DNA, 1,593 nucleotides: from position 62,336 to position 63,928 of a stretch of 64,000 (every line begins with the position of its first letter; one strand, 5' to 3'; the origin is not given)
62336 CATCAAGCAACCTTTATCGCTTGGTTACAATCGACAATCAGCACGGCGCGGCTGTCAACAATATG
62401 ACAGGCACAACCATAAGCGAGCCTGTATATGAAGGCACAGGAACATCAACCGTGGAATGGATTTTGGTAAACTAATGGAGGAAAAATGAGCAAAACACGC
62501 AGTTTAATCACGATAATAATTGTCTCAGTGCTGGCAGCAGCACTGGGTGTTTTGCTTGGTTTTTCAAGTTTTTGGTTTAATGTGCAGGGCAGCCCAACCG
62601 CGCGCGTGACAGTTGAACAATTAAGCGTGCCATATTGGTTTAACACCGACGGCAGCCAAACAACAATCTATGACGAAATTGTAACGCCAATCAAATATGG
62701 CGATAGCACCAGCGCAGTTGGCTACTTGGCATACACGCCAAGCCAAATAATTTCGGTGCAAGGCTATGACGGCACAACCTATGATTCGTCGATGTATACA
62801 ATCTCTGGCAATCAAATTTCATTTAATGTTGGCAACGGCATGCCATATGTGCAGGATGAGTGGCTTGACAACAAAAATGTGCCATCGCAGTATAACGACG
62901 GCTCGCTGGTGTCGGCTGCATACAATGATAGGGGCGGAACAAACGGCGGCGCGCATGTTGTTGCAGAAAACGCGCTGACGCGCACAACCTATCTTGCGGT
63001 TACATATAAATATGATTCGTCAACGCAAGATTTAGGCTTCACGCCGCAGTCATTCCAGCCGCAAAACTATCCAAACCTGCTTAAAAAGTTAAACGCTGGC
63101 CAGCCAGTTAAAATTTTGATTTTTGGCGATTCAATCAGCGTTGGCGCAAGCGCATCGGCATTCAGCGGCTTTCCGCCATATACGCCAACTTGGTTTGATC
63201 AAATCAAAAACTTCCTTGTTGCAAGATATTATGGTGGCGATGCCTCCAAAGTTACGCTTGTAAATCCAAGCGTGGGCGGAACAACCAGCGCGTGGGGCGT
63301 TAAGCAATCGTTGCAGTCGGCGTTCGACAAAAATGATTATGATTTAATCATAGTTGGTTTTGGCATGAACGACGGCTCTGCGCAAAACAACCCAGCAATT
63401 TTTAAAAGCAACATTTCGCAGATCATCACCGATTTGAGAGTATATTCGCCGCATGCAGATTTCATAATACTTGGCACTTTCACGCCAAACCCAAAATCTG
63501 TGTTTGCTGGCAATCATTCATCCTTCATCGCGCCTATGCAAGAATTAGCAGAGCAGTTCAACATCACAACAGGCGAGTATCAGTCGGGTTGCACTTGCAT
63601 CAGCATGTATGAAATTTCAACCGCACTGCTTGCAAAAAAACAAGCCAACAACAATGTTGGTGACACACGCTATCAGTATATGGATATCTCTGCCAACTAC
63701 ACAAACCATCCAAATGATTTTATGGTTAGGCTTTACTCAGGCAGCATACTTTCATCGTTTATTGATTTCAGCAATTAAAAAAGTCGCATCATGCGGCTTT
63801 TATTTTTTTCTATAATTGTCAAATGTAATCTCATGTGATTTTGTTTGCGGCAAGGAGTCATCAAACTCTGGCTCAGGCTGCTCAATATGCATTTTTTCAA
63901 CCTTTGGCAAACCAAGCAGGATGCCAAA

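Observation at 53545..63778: SipW-type signal peptidase, three paralogous TasA/camelysin-like secreted proteins, a 1948-aa GLUG giant and an anchored SGNH hydrolase: candidate undescribed surface-fibre/adhesin system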

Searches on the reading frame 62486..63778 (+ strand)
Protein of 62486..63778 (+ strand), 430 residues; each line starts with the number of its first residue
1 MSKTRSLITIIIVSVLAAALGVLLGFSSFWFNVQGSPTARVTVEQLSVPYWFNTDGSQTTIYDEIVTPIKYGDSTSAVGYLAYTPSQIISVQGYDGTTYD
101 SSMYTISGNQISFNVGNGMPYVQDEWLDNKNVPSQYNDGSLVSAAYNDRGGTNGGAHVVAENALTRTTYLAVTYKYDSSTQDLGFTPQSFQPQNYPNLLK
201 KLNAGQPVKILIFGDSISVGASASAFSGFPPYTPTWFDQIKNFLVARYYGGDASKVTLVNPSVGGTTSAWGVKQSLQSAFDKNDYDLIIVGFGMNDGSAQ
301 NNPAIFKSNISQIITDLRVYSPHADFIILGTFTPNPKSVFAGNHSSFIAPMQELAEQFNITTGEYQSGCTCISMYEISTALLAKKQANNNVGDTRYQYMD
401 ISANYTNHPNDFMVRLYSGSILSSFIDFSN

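Call 3: search_protein_families(library=pfam, proteins=[window:62486-63778:+], max_evalue=0.1)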
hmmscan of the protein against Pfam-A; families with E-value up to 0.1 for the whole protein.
window:62486-63778:+ (430 aa): 3 families
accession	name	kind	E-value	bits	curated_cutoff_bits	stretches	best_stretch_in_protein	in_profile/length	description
PF13472.12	Lipase_GDSL_2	-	1.7e-11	45.3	32.9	1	212-339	1-118/178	GDSL-like Lipase/Acylhydrolase family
PF00657.28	Lipase_GDSL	-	5.6e-09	36.9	23.6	1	210-323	1-116/208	GDSL-like Lipase/Acylhydrolase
PF25182.1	NonGDSL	-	0.0057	16.4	80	1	194-329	14-137/220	Non-GDSL lipase-like family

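Call 4: search_protein_families(library=ncbifam, proteins=[window:62486-63778:+], max_evalue=0.1)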
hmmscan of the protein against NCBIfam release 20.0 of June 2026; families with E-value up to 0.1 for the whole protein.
window:62486-63778:+ (430 aa): 2 families
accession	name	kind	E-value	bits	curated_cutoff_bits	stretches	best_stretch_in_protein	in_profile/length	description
NF007819.1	PRK10528.1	equivalog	0.00028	20.6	270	1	209-321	30-129/210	multifunctional acyl-CoA thioesterase I/protease I/lysophospholipase L1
NF003475.0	PRK05113.1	equivalog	0.013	15.3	203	1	7-39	5-37/190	electron transport complex subunit RsxB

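Call 50: search_solved_structures(query=window:62486-63778:+, max_evalue=1)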
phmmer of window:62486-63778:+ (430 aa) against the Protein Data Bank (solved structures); distinct sequences matched with E-value up to 1: 16.
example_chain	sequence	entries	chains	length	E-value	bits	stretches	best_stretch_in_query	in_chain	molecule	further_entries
6hfz_A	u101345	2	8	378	0.01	18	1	202-315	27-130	GDSL-like protein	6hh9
1yzf_A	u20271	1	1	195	0.014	17.6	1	209-317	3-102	lipase/acylhydrolase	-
1jrl_A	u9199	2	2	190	0.019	17.2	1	253-360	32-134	Acyl-CoA Thioesterase I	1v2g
5tic_A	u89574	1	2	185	0.023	16.9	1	253-359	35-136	Acyl-CoA thioesterase I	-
5tid_A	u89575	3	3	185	0.023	16.9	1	253-359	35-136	Acyl-CoA thioesterase I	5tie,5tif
6lfb_A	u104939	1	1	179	0.029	16.5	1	253-359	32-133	Acyl-CoA thioesterase I also functions as protease I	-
6lfc_A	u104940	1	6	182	0.031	16.4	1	253-359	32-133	Acyl-CoA thioesterase I also functions as protease I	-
1ivn_A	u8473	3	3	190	0.035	16.3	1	253-359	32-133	Thioesterase I | Acyl-CoA thioesterase I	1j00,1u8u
9ge8_T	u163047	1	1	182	0.064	15.4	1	253-359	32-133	Thioesterase 1/protease 1/lysophospholipase L1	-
4jgg_A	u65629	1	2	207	0.1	14.8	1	252-334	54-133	Esterase TesA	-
8f6t_A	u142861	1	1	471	0.12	14.5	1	224-270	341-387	Alkane 1-monooxygenase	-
6px2_A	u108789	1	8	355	0.34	13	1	58-112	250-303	Glyceraldehyde-3-phosphate dehydrogenase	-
7c2c_A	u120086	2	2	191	0.55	12.3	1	210-330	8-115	SGNH-hydrolase family esterase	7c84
7c2a_A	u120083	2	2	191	0.56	12.3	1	210-330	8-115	SGNH-hydrolase family esterase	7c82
3hp4_A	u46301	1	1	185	0.74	11.9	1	246-314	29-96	GDSL-esterase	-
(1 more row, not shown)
